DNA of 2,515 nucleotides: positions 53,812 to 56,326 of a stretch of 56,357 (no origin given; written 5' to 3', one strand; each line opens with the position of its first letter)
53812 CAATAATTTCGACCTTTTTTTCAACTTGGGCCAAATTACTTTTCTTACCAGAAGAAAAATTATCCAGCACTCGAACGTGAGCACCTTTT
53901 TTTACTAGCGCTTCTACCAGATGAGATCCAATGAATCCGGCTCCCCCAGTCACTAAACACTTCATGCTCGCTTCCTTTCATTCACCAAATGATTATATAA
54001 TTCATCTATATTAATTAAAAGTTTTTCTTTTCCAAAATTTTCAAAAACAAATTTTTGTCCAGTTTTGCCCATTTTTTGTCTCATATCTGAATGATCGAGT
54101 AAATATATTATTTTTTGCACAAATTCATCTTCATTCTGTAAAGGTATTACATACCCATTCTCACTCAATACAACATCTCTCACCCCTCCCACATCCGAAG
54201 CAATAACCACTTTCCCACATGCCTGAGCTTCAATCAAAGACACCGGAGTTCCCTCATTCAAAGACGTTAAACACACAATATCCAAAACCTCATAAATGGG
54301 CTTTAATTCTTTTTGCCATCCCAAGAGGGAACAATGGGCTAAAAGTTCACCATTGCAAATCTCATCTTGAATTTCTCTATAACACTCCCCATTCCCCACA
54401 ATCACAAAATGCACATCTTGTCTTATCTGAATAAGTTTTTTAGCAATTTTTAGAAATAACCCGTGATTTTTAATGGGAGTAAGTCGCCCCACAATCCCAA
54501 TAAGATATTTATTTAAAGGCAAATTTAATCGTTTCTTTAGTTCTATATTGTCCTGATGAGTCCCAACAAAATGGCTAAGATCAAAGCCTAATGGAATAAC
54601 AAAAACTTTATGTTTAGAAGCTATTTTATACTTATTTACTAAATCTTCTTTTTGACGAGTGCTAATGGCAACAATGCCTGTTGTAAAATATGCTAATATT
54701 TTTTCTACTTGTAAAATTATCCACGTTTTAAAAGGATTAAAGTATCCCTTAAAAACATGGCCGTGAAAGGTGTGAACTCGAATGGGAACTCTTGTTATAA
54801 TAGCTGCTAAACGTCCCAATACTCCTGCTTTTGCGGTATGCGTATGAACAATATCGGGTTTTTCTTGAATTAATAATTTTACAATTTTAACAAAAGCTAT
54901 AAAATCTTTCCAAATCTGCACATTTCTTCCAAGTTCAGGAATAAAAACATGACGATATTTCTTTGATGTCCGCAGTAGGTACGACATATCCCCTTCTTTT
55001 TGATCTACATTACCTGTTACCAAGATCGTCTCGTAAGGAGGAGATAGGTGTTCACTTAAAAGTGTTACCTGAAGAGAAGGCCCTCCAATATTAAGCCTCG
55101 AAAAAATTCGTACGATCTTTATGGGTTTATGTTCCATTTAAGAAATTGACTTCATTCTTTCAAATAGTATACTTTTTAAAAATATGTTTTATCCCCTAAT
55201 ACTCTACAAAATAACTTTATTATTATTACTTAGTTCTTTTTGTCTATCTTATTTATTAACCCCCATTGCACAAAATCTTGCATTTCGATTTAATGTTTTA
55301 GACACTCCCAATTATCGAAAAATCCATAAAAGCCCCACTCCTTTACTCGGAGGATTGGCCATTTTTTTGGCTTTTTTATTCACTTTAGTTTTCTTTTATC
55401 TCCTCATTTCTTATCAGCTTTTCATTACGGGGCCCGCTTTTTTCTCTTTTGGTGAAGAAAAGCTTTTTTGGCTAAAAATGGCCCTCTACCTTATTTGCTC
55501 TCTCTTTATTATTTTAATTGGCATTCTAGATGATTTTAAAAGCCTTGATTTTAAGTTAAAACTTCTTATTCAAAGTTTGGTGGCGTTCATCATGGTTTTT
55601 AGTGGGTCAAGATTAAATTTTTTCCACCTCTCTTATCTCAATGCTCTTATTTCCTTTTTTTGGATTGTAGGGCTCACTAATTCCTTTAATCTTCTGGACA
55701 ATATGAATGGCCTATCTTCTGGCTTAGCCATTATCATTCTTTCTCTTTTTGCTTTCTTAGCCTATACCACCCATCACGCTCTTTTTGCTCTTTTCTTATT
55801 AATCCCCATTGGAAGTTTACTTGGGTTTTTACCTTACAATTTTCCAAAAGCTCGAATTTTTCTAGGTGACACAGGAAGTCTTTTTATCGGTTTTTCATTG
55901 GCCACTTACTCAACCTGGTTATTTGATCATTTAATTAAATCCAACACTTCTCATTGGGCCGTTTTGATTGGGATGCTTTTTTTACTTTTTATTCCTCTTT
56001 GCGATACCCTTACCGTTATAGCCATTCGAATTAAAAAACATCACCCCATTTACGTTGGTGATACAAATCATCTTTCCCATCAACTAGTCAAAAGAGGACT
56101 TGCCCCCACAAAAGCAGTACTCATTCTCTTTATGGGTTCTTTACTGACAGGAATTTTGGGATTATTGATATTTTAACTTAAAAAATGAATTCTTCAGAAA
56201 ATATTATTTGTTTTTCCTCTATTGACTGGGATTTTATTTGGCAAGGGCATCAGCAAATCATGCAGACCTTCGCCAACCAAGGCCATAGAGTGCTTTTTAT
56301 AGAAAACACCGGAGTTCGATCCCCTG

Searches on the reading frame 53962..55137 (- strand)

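Call 59: search_protein_families(library=pfam, proteins=[window:53962-55137:-], max_evalue=0.0001)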
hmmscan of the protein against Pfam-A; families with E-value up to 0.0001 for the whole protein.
window:53962-55137:- (391 aa): 6 families
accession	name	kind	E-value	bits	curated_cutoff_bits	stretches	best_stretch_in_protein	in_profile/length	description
PF00534.26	Glycos_transf_1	-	3.2e-35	121.7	26.4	1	198-362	3-171/172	Glycosyl transferases group 1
PF13692.12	Glyco_trans_1_4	-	2.4e-30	106.1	27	1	212-348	3-141/142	Glycosyl transferases group 1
PF13439.12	Glyco_transf_4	-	8.6e-20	71.9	28.5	1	17-188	1-169/170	Glycosyltransferase Family 4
PF13579.12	Glyco_trans_4_4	-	7.6e-13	49.5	29.7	1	74-184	52-158/158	Glycosyl transferase 4-like domain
PF13477.12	Glyco_trans_4_2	-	5.9e-08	33.4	23.4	1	79-157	60-137/139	Glycosyl transferase 4-like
PF13524.12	Glyco_trans_1_2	-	1.3e-07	32.1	25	1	242-366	15-131/144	Glycosyl transferase-like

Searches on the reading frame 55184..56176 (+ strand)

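Call 59: search_protein_families(library=pfam, proteins=[window:55184-56176:+], max_evalue=0.0001)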
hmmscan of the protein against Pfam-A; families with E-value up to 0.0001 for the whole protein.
window:55184-56176:+ (330 aa): 1 family
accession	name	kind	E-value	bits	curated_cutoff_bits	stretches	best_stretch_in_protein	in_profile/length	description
PF00953.26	Glycos_transf_4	-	1.7e-33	116.3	27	1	101-244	3-157/160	Glycosyl transferase family 4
